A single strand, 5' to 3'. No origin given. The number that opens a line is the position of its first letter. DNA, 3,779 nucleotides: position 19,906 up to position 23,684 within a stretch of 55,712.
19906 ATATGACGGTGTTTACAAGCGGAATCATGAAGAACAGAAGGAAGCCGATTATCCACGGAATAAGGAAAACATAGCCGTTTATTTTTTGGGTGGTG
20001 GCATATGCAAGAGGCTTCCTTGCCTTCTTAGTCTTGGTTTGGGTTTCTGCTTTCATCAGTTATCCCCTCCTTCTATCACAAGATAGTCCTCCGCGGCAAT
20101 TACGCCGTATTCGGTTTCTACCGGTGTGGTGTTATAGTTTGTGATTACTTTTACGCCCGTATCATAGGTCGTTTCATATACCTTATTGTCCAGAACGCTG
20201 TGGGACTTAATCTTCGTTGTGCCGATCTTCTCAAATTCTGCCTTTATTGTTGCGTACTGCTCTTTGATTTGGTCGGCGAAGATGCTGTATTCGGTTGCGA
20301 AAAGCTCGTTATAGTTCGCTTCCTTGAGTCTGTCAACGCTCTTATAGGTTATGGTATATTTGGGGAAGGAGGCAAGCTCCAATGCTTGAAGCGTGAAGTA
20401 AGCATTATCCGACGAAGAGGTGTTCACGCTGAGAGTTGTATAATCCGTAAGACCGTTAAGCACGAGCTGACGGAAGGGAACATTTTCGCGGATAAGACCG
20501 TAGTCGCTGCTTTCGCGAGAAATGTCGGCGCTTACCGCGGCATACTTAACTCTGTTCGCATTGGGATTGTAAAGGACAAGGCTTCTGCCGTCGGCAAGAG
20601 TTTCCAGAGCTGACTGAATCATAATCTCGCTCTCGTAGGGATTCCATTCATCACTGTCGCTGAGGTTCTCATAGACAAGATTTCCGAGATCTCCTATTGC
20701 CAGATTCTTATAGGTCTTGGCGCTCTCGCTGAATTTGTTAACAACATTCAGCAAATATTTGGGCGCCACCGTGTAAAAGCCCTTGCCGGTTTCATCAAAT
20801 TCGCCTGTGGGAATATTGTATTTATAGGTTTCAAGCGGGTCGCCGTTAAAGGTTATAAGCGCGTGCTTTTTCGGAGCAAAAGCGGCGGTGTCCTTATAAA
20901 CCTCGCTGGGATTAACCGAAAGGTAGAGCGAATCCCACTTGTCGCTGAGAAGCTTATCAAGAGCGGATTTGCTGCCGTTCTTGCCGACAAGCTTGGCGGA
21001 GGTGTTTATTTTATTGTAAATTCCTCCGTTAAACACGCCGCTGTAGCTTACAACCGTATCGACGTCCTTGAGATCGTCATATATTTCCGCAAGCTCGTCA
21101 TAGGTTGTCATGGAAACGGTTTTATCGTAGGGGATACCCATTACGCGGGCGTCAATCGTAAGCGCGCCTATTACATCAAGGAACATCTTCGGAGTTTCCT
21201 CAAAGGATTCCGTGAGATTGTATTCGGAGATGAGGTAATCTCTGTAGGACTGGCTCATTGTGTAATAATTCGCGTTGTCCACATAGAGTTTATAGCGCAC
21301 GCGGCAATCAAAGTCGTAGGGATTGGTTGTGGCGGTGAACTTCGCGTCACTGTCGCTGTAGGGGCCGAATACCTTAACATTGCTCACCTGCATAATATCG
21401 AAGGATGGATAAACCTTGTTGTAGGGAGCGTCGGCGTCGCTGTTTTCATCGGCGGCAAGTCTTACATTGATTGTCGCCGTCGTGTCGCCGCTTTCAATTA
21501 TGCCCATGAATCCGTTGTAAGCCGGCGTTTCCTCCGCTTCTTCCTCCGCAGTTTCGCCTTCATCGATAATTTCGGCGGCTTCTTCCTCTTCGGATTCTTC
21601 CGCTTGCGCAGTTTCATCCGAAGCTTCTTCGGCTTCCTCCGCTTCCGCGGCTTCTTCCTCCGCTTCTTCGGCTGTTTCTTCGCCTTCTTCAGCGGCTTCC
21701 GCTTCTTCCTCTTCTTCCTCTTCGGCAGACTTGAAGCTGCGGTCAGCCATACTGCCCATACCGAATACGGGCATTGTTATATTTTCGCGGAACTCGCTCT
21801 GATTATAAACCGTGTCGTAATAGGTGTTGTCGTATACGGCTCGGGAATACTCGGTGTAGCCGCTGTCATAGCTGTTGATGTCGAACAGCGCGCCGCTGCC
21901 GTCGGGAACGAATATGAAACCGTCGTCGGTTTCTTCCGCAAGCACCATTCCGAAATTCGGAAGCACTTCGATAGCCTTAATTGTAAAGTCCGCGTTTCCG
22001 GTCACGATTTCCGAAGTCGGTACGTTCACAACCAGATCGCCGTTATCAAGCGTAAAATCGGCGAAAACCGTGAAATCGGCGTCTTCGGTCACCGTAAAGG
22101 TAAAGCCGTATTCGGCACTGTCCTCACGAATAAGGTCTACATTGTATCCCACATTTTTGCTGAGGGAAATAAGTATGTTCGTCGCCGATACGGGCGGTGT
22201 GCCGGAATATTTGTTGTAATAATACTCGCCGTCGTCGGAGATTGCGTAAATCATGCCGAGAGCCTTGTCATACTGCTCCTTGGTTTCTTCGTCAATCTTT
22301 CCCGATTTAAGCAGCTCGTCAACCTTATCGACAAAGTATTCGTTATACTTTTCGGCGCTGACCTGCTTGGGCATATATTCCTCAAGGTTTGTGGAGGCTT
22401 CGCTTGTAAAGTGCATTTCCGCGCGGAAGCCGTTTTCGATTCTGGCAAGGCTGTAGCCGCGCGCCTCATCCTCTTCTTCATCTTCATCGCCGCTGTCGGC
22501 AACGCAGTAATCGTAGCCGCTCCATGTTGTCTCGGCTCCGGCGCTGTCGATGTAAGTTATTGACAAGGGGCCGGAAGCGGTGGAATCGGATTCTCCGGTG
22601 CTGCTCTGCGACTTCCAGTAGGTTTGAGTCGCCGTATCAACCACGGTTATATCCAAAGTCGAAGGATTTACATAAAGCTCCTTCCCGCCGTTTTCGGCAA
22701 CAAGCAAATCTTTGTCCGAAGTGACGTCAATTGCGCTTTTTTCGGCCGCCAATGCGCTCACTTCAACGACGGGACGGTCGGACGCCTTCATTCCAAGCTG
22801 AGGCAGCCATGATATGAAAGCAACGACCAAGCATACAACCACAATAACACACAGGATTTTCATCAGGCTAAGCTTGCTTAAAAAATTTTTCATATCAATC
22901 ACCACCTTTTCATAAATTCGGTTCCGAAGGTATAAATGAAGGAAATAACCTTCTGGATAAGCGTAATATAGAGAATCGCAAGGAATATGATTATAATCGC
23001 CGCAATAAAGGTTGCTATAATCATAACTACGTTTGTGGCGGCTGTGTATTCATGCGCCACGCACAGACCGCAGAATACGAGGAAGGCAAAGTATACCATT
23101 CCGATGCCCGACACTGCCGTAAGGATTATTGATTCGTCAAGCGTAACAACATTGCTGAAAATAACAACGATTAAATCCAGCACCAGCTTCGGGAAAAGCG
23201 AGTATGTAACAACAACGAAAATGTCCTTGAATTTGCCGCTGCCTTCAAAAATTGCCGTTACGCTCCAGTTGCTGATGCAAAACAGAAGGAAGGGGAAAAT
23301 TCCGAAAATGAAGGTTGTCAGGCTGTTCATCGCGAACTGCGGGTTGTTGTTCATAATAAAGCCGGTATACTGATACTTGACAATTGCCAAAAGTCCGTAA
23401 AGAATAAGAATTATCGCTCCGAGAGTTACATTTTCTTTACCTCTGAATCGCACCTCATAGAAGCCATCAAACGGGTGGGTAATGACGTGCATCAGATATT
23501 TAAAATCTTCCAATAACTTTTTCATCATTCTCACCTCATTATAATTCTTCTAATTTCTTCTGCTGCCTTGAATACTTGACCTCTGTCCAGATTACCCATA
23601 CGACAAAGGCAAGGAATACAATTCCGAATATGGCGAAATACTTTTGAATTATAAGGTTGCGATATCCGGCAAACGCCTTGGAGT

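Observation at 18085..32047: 13.9-kb nine-gene operon joining two ABC-importer membrane modules to an uncharacterised NHL-propeller / Yip1 / giant exoprotein trio: candidate undescribed cell-surface capture-and-import system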

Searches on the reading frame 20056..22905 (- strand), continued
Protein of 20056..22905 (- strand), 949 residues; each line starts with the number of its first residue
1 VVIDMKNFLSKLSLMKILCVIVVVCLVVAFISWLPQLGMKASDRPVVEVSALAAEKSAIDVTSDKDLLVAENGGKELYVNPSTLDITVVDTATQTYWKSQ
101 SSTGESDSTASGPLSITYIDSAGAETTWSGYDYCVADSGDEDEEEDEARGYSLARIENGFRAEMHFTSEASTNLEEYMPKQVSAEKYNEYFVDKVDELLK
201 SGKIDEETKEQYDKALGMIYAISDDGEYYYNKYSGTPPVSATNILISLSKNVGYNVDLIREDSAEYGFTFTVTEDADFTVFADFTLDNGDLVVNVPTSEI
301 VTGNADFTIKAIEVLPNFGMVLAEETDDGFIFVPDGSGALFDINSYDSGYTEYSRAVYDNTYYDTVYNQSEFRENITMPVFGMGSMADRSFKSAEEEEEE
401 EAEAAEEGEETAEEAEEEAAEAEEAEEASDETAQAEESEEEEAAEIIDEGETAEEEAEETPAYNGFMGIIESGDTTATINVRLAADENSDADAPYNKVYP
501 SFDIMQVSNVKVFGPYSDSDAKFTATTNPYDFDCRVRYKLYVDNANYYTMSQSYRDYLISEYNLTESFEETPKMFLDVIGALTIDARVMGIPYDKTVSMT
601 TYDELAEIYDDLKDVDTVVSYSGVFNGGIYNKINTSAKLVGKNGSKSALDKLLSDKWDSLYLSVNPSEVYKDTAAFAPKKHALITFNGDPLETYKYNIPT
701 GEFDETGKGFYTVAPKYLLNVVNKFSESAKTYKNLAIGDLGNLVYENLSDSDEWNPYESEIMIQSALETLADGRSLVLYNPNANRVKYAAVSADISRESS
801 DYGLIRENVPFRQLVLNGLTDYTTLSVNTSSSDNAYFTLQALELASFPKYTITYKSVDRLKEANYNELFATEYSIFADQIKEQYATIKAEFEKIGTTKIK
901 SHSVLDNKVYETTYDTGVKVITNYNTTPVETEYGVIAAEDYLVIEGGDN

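Call 79: search_protein_families(library=pfam, proteins=[L077:459-1217:-, L042:16514-18868:+, L050:1132-2235:+, L011:16246-19038:+, L078:2031-3800:+, L024:6307-8013:+, L034:18711-22361:+, L077:18734-22360:+, L008:20012-21949:+, L028:16446-18566:+], max_evalue=0.00001)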
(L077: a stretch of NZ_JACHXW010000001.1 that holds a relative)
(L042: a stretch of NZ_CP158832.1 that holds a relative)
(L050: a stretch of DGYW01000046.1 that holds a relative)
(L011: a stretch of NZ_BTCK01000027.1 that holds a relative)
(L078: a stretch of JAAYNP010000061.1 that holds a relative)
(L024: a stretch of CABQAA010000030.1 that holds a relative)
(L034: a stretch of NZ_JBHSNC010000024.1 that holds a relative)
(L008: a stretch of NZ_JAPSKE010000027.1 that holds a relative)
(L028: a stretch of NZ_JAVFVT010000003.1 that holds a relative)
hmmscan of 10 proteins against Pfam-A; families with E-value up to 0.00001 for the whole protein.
L077:459-1217:- (252 aa): 3 families
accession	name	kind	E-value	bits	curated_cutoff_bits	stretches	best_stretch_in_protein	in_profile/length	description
PF12833.13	HTH_18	-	4.2e-17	62.6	33.6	1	169-246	2-79/80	Helix-turn-helix domain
PF00165.29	HTH_AraC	-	4.5e-11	43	26.6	0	208-246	2-42/42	Bacterial regulatory helix-turn-helix proteins, AraC family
PF00072.30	Response_reg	-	6.9e-07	29.9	30.2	1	4-114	1-109/111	Response regulator receiver domain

L042:16514-18868:+ (784 aa): 3 families
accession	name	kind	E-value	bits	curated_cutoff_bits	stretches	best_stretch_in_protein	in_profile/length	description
PF12833.13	HTH_18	-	4e-21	75.5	33.6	1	700-778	1-79/80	Helix-turn-helix domain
PF00165.29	HTH_AraC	-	3.1e-08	34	26.6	1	739-777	1-41/42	Bacterial regulatory helix-turn-helix proteins, AraC family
PF17853.6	GGDEF_2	-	5.8e-06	27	24.5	0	451-540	37-115/116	GGDEF-like domain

L050:1132-2235:+ (367 aa): 5 families
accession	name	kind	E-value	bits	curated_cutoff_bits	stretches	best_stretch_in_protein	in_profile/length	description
PF13377.12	Peripla_BP_3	-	5e-30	105.2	26.5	1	198-358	1-167/167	Periplasmic binding protein-like domain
PF00392.27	GntR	-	1e-20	73.6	27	1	13-76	1-64/64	Bacterial regulatory proteins, gntR family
PF00532.27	Peripla_BP_1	-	1.7e-20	74.1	22.2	1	89-333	3-261/281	Periplasmic binding proteins and sugar binding domain of LacI family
PF13407.12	Peripla_BP_4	-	6.4e-13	49.3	35.1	1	90-333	1-254/258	Periplasmic binding protein domain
PF08220.18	HTH_DeoR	-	6.3e-06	26.3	21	0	41-72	19-50/57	DeoR-like helix-turn-helix domain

L011:16246-19038:+ (930 aa): 4 families
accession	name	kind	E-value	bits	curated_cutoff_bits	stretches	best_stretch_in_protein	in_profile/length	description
PF01301.25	Glyco_hydro_35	-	2.2e-96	323.6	27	1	22-328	1-314/319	Glycosyl hydrolases family 35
PF21467.3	BetaGal_gal-bd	-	4.9e-18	65.5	27.3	1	836-896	1-59/62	Beta-galactosidase, galactose-binding domain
PF21317.3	BetaGal_ABD_1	-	2.1e-17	63.5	27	1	597-697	1-102/113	Beta-galactosidase, first all-beta domain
PF02449.21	Glyco_hydro_42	-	1.3e-06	28.4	21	1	41-173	6-140/376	Beta-galactosidase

L078:2031-3800:+ (589 aa): 3 families
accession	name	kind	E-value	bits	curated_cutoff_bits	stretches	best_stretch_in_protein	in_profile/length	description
PF00331.26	Glyco_hydro_10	-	2.4e-99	332.9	22.1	1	32-350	1-310/311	Glycosyl hydrolase family 10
PF22633.2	F5_F8_type_C_2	-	2.3e-14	54.2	27.8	1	467-562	1-91/91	NedA-like, galactose-binding domain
PF00754.31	F5_F8_type_C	-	1.3e-13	51.7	28.2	1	465-566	14-114/127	F5/8 type C domain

L024:6307-8013:+ (568 aa): 2 families
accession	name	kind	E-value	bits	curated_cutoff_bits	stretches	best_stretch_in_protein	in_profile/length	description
PF14587.12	Glyco_hydr_30_2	-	9.8e-40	137.4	27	1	127-442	11-354/364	O-Glycosyl hydrolase family 30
PF17189.10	Glyco_hydro_30C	-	4e-06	27.3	22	0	479-564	3-65/65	Glycosyl hydrolase family 30 beta sandwich domain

L034:18711-22361:+ (1217 aa): 5 families
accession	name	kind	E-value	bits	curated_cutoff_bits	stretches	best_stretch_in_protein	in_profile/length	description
PF03442.20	CBM_X2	-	1.5e-125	410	28.9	5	504-586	1-83/83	Carbohydrate binding domain X2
PF16499.11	Melibiase_2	-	6.1e-24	85.3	23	2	180-367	99-283/284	Alpha galactosidase A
PF17801.7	Melibiase_C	-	8.5e-17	61.5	22.9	1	379-453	2-71/71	Alpha galactosidase C-terminal beta sandwich domain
PF17996.7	CE2_N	-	7.9e-15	55.3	27.9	1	717-797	7-84/108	Carbohydrate esterase 2 N-terminal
PF20623.4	Sgo0707_N2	-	3.2e-06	27.1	27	0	943-1025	60-140/141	Sgo0707 N2 domain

L077:18734-22360:+ (1209 aa): 3 families
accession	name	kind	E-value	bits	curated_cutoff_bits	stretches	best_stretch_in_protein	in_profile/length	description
PF04616.20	Glyco_hydro_43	-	1.2e-53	182.7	32.2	2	33-302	1-288/288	Glycosyl hydrolases family 43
PF02018.23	CBM_4_9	-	1.5e-42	145.6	25.9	2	532-666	1-133/136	Carbohydrate binding domain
PF17851.8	GH43_C2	-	1.3e-40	139.7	22.7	1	703-892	2-202/203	Beta xylosidase C-terminal Concanavalin A-like domain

L008:20012-21949:+ (645 aa): 2 families
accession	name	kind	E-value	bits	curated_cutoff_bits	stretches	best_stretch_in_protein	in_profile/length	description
PF06580.19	His_kinase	-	5.3e-23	81.5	25.2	1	439-518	1-81/81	Histidine kinase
PF02518.31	HATPase_c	-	2.2e-06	28.5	26.4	1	537-639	9-110/111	Histidine kinase-, DNA gyrase B-, and HSP90-like ATPase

L028:16446-18566:+ (706 aa): 5 families
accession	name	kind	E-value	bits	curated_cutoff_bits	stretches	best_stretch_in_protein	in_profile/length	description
PF02065.24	Melibiase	-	3.5e-122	408.1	27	1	270-613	1-347/347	Melibiase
PF16875.11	Glyco_hydro_36N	-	4.7e-60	203.6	27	1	32-265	1-252/253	Glycosyl hydrolase family 36 N-terminal domain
PF16874.11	Glyco_hydro_36C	-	1.6e-19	70.6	27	1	627-702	2-77/77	Glycosyl hydrolase family 36 C-terminal domain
PF01055.32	Glyco_hydro_31_2nd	-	3.6e-08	33.6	23.5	1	318-490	18-194/328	Glycosyl hydrolases family 31 TIM-barrel domain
PF02638.21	GHL10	-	7e-06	25.8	27.9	0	372-458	72-163/311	Glycosyl hydrolase-like 10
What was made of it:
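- Closest known: Gram-positive polysaccharide utilisation loci. Same: In Paenibacillaceae there are also regulators and GHs alongside (call 79).
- Two-component regulators adjoin the module in Paenibacillaceae (call 79).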

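Call 86: find_encoding_contigs(protein=P0057, flank=9000, max_places=1)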
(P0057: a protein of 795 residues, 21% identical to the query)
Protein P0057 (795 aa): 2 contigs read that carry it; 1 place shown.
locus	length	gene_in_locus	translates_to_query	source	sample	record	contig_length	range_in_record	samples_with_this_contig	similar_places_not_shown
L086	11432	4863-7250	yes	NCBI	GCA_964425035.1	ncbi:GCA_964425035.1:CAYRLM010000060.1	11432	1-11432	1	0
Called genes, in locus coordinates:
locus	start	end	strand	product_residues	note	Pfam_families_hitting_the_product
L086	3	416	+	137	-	?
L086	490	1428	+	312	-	-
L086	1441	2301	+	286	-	PF00528:BPD_transp_1 (weak)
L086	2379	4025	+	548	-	PF00515:TPR_1 (faint), PF07719:TPR_2 (faint), PF13431:TPR_17 (faint), PF13432:TPR_16 (weak), PF13414:TPR_11 (weak)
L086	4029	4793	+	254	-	PF04893:Yip1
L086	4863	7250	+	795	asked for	PF18952:DUF5696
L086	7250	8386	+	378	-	-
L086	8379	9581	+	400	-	PF00528:BPD_transp_1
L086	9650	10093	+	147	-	PF00075:RNase_H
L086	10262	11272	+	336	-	PF04041:Glyco_hydro_130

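Call 87: find_encoding_contigs(protein=P0052, flank=9000, max_places=1)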
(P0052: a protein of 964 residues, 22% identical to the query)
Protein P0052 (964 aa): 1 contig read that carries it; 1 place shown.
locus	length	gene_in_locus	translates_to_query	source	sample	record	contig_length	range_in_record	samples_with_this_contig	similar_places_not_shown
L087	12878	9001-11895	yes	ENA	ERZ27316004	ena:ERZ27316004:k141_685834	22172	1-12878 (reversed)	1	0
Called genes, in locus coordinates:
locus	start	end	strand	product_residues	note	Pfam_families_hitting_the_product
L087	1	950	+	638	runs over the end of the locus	PF00005:ABC_tran, PF02463:SMC_N (faint), PF13304:AAA_21 (faint), PF12848:ABC_tran_Xtn, PF00005:ABC_tran, PF16326:ABC_tran_CTD (weak)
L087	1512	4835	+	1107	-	-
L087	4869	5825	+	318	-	PF00528:BPD_transp_1 (weak)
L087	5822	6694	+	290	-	PF00528:BPD_transp_1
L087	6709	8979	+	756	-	PF04893:Yip1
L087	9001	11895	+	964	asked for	PF18952:DUF5696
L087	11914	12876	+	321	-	?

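Call 88: find_encoding_contigs(protein=P0050, flank=9000, max_places=1)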
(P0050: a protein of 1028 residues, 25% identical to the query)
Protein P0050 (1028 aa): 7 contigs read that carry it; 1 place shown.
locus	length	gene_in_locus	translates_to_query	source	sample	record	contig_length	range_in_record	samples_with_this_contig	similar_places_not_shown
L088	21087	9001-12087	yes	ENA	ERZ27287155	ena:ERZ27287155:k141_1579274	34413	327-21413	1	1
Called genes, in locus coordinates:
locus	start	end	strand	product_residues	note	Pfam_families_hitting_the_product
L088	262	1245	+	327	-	PF07454:SpoIIP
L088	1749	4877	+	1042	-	-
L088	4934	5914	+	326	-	PF00528:BPD_transp_1 (faint)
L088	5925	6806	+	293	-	PF00528:BPD_transp_1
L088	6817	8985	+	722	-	PF01436:NHL (faint), PF07719:TPR_2 (faint), PF04893:Yip1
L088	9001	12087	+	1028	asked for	PF18952:DUF5696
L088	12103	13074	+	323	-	PF00528:BPD_transp_1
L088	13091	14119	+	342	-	PF00528:BPD_transp_1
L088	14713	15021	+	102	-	PF00338:Ribosomal_S10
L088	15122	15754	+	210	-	PF00297:Ribosomal_L3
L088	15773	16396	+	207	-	PF00573:Ribosomal_L4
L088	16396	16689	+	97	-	PF00276:Ribosomal_L23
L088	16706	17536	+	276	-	PF00181:Ribosomal_L2_N, PF03947:Ribosomal_L2_C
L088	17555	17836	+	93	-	PF00203:Ribosomal_S19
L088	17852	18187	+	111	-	PF00237:Ribosomal_L22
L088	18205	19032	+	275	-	PF07650:KH_2, PF00189:Ribosomal_S3_C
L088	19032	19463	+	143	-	PF00252:Ribosomal_L16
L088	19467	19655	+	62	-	PF00831:Ribosomal_L29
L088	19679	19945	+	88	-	PF00366:Ribosomal_S17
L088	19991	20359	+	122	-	PF00238:Ribosomal_L14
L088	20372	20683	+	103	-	PF00467:KOW (weak), PF17136:ribosomal_L24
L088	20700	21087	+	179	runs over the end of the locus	PF00281:Ribosomal_L5, PF00673:Ribosomal_L5_C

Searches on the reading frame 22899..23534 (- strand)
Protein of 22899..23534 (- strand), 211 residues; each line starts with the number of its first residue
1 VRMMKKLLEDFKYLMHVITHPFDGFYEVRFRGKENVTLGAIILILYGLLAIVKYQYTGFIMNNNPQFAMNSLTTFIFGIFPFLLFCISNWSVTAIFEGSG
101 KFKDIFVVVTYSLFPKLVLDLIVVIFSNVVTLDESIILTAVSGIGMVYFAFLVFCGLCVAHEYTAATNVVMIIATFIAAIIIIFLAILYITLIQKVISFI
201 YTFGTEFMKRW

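Call 3: search_protein_families(library=pfam, proteins=[window:22899-23534:-], max_evalue=0.01)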
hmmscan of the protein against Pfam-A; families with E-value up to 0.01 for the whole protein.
window:22899-23534:- (211 aa): 1 family
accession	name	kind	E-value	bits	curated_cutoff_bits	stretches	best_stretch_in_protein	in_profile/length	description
PF04893.22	Yip1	-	1.4e-15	58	28.6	1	15-187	1-173/173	Yip1 domain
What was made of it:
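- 22899..23534 (-): Y: Yip1-family multi-pass membrane protein. PF04893 E 1.4e-15, 58 bits against a cut-off of 28.6 (call 3).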

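Call 4: search_protein_families(library=ncbifam, proteins=[window:22899-23534:-], max_evalue=0.01)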
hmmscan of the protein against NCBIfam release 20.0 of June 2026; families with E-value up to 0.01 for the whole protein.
window:22899-23534:- (211 aa): 1 family
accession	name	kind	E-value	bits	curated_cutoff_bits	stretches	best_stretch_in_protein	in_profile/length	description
NF052650.1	YknW_fam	equivalog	0.0039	16.7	110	1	14-143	17-158/213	YknW family membrane protein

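Call 95: search_solved_structures(query=window:22899-23534:-, max_evalue=10)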
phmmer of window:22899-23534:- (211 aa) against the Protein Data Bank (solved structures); distinct sequences matched with E-value up to 10: 0.
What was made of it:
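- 22899..23534 (-): No relative in the PDB by sequence (call 95).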
